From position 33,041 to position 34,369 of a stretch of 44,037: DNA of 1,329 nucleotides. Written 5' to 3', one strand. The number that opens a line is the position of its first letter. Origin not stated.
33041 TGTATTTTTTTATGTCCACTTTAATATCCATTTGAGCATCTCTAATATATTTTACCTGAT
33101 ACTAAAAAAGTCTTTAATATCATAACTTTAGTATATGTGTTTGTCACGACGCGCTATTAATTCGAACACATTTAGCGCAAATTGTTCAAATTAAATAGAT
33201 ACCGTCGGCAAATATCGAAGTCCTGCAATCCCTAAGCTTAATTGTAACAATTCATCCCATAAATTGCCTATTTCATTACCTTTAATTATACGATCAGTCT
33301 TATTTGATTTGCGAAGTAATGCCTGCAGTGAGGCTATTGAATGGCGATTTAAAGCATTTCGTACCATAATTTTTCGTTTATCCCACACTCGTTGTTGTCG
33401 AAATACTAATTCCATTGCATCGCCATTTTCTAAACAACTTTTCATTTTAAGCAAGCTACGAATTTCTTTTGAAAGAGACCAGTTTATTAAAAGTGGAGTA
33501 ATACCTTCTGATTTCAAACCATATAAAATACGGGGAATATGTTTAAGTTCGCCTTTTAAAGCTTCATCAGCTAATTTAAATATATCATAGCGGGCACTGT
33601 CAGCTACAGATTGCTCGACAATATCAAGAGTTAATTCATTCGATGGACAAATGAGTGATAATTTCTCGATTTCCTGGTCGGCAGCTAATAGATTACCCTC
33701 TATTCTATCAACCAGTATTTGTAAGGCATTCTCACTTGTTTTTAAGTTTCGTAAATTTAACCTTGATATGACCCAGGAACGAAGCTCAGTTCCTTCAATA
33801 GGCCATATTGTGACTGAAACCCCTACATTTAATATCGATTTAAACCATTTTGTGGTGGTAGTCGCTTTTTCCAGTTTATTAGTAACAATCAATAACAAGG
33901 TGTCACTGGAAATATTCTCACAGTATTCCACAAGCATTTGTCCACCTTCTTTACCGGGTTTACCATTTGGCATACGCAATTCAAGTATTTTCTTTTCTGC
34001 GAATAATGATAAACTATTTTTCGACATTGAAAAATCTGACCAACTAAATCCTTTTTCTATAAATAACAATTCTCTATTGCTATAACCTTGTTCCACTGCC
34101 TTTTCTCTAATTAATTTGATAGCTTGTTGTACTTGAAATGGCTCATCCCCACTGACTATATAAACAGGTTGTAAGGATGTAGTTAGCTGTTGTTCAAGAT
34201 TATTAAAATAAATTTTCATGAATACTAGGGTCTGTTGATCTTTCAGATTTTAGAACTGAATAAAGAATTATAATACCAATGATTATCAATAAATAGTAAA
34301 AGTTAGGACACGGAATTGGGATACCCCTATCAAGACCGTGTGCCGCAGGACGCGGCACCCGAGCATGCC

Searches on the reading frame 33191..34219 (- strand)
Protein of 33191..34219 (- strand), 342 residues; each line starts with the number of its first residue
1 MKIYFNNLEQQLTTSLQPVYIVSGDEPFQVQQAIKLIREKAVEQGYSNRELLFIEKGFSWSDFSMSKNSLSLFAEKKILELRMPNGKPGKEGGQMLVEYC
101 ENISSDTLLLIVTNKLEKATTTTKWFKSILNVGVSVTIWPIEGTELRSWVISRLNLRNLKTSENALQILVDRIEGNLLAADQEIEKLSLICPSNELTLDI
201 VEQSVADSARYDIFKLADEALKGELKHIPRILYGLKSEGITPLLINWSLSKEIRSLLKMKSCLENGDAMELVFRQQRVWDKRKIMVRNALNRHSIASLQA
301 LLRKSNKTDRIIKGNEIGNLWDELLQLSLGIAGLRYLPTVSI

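Call 14: search_protein_families(library=pfam, proteins=[window:33191-34219:-])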
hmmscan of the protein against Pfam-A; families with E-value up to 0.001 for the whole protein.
window:33191-34219:- (342 aa): 3 families
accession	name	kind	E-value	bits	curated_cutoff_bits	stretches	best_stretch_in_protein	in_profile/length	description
PF06144.19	DNA_pol3_delta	-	2e-15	57.3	21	1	20-128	1-116/124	DNA polymerase III, delta subunit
PF14840.11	DNA_pol3_delt_C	-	1.9e-09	38.3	27.3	1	214-330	2-117/125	Processivity clamp loader gamma complex DNA pol III C-term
PF21694.2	DNA_pol3_delta_C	-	1.8e-06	28.4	27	1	212-316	3-107/121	DNA polymerase III delta subunit, C-terminal domain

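Call 27: find_homologous_proteins(query=window:33191-34219:-, max_evalue=1e-20)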
Query window:33191-34219:- (342 aa): 6301 proteins with E <= 1e-20 among 8000 candidates; the best 120 are listed.
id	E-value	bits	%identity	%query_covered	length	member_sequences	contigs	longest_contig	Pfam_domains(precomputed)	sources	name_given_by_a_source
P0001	2.7e-217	738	100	100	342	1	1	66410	PF06144.20,PF21694.3,PF14840.12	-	-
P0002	5.2e-184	629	83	100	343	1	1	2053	PF06144.20,PF21694.3,PF14840.12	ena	-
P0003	5.8e-172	589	78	100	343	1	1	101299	PF06144.20,PF21694.3,PF14840.12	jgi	jgi:DNA polymerase-3 subunit delta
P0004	6.2e-171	586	76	100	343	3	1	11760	PF06144.20,PF21694.3,PF14840.12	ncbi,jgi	-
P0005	2.9e-170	584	76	100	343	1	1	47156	PF06144.20,PF21694.3,PF14840.12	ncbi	-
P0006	4.9e-169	580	76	100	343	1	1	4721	PF06144.20,PF21694.3,PF14840.12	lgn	-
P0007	5.3e-169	580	76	100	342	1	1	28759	PF06144.20,PF21694.3,PF14840.12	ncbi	ncbi:MAG: DNA polymerase III subunit delta [Gammaproteobacteria bacterium]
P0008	8.3e-169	579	75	100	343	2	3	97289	PF06144.20,PF21694.3,PF14840.12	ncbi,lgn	-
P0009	3.0e-164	564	73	100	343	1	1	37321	PF06144.20,PF21694.3,PF14840.12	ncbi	-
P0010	1.3e-162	559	74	100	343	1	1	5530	PF06144.20,PF14840.12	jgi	-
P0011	5.4e-162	557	72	100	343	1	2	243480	PF06144.20,PF21694.3,PF14840.12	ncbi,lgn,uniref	ncbi:DNA polymerase III delta subunit [hydrothermal vent metagenome]|uniref:DNA polymerase III subun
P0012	5.0e-161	553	74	99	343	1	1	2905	PF06144.20,PF21694.3,PF14840.12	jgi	-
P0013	1.3e-160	552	71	100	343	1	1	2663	PF06144.20,PF21694.3,PF14840.12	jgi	-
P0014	1.1e-159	549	74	100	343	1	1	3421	PF06144.20,PF21694.3,PF14840.12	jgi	jgi:DNA polymerase-3 subunit delta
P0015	1.1e-102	362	50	97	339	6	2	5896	PF06144.20,PF21694.3,PF14840.12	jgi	jgi:DNA polymerase-3 subunit delta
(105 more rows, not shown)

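Call 28: find_encoding_contigs(protein=P0003, flank=10000, max_places=2)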
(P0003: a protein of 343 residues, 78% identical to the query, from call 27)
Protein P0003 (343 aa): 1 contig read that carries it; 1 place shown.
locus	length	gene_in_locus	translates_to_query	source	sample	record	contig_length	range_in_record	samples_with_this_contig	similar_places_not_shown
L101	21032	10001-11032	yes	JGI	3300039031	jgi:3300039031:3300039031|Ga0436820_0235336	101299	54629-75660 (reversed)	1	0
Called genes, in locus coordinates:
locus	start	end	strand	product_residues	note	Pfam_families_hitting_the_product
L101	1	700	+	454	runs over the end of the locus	PF00919:UPF0004, PF04055:Radical_SAM, PF01938:TRAM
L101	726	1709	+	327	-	PF02562:PhoH, PF13245:AAA_19 (weak), PF13604:AAA_30 (weak)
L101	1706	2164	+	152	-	PF02130:YbeY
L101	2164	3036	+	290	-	PF21917:NMB0537_N, PF00571:CBS (weak), PF03471:CorC_HlyC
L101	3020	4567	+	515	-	PF20154:LNT_N, PF00795:CN_hydrolase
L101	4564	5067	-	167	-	PF07295:DUF1451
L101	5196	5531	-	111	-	PF04358:DsrC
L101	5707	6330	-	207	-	PF02798:GST_N, PF13417:GST_N_3, PF13409:GST_N_2, PF00043:GST_C (weak)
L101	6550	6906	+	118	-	PF01638:HxlR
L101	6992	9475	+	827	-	PF00133:tRNA-synt_1, PF01921:tRNA-synt_1f (faint), PF01406:tRNA-synt_1e (faint), PF09334:tRNA-synt_1g, PF13603:tRNA-synt_1_2, PF00133:tRNA-synt_1, PF09334:tRNA-synt_1g (weak), PF08264:Anticodon_1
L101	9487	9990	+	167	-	PF04390:LptE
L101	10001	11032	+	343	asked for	PF06144:DNA_pol3_delta, PF14840:DNA_pol3_delt_C, PF21694:DNA_pol3_delta_C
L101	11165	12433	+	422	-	PF00171:Aldedh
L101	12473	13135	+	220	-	PF01467:CTP_transf_like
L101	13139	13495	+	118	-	PF02410:RsfS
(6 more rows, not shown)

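Call 29: find_encoding_contigs(protein=P0011, flank=10000, max_places=2)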
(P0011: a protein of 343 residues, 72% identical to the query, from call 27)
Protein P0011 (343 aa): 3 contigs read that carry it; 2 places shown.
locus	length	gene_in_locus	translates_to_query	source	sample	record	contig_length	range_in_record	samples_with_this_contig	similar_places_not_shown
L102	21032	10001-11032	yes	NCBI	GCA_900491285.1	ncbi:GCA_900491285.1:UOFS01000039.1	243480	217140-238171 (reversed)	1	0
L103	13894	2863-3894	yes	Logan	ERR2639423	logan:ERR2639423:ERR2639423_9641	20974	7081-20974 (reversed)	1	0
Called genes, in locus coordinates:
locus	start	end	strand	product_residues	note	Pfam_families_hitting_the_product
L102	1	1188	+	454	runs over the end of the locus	PF00919:UPF0004, PF04055:Radical_SAM, PF01938:TRAM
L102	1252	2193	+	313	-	PF02562:PhoH, PF13245:AAA_19 (weak), PF13604:AAA_30 (weak)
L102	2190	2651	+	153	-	PF02130:YbeY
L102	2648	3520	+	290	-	PF21917:NMB0537_N, PF00571:CBS (weak), PF03471:CorC_HlyC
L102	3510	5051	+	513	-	PF20154:LNT_N, PF00795:CN_hydrolase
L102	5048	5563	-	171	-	PF07295:DUF1451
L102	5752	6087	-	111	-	PF04358:DsrC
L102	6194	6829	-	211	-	PF02798:GST_N, PF13417:GST_N_3, PF13409:GST_N_2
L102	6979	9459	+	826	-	PF00133:tRNA-synt_1, PF01406:tRNA-synt_1e (faint), PF09334:tRNA-synt_1g, PF13603:tRNA-synt_1_2, PF00133:tRNA-synt_1, PF09334:tRNA-synt_1g (weak), PF08264:Anticodon_1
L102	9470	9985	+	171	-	PF04390:LptE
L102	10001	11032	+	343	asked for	PF06144:DNA_pol3_delta, PF14840:DNA_pol3_delt_C, PF21694:DNA_pol3_delta_C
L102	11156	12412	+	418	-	PF00171:Aldedh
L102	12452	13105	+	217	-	PF01467:CTP_transf_like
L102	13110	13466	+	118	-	PF02410:RsfS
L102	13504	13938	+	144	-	PF02590:SPOUT_MTase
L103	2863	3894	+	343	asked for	PF06144:DNA_pol3_delta, PF14840:DNA_pol3_delt_C, PF21694:DNA_pol3_delta_C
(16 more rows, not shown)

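Call 30: find_encoding_contigs(protein=P0008, flank=10000, max_places=2)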
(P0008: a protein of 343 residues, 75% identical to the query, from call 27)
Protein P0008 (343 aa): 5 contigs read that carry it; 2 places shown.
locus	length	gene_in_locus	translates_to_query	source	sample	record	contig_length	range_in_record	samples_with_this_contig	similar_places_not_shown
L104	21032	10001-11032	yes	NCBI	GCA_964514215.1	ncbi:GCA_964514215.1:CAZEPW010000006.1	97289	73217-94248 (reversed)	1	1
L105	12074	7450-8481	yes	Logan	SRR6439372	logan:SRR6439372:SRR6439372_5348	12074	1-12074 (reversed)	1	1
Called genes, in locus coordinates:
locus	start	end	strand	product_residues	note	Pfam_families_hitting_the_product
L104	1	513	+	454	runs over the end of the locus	PF00919:UPF0004, PF04055:Radical_SAM, PF01938:TRAM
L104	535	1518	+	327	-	PF02562:PhoH, PF13245:AAA_19 (weak), PF13604:AAA_30 (weak)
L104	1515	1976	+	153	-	PF02130:YbeY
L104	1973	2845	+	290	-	PF21917:NMB0537_N, PF00571:CBS (weak), PF03471:CorC_HlyC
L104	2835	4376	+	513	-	PF20154:LNT_N, PF00795:CN_hydrolase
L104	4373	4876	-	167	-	PF07295:DUF1451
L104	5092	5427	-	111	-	PF04358:DsrC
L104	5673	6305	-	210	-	PF02798:GST_N, PF13417:GST_N_3, PF13409:GST_N_2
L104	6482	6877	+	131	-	PF01638:HxlR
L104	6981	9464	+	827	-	PF00133:tRNA-synt_1, PF01406:tRNA-synt_1e (faint), PF09334:tRNA-synt_1g, PF13603:tRNA-synt_1_2, PF00133:tRNA-synt_1, PF09334:tRNA-synt_1g (weak), PF08264:Anticodon_1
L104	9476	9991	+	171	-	PF04390:LptE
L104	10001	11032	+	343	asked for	PF06144:DNA_pol3_delta, PF14840:DNA_pol3_delt_C, PF21694:DNA_pol3_delta_C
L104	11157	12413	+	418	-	PF00171:Aldedh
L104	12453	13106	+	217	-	PF01467:CTP_transf_like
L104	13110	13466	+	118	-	PF02410:RsfS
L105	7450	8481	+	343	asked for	PF06144:DNA_pol3_delta, PF14840:DNA_pol3_delt_C, PF21694:DNA_pol3_delta_C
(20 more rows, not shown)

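Call 31: find_encoding_contigs(protein=P0005, flank=10000, max_places=2)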
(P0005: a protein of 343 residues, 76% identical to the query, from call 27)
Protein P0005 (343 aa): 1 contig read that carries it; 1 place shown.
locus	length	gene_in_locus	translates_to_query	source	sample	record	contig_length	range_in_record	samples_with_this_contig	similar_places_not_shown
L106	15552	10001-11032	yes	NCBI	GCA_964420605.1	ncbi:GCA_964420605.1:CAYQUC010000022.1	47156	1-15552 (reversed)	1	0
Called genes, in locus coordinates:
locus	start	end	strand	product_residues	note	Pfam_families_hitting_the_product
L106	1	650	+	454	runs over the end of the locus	PF00919:UPF0004, PF04055:Radical_SAM, PF01938:TRAM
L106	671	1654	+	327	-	PF02562:PhoH, PF13245:AAA_19 (weak), PF13604:AAA_30 (weak)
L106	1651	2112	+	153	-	PF02130:YbeY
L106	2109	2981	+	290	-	PF21917:NMB0537_N, PF00571:CBS (weak), PF03471:CorC_HlyC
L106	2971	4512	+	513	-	PF20154:LNT_N, PF00795:CN_hydrolase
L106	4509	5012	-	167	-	PF07295:DUF1451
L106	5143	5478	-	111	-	PF04358:DsrC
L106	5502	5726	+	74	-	-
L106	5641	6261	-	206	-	PF02798:GST_N, PF13417:GST_N_3, PF13409:GST_N_2, PF00043:GST_C (faint)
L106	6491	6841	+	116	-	PF01638:HxlR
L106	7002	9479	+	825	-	PF00133:tRNA-synt_1, PF01406:tRNA-synt_1e (faint), PF09334:tRNA-synt_1g, PF13603:tRNA-synt_1_2, PF00133:tRNA-synt_1, PF09334:tRNA-synt_1g (weak), PF08264:Anticodon_1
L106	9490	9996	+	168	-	PF04390:LptE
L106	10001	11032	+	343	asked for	PF06144:DNA_pol3_delta, PF14840:DNA_pol3_delt_C, PF21694:DNA_pol3_delta_C (weak)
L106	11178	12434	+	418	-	PF00171:Aldedh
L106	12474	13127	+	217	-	PF01467:CTP_transf_like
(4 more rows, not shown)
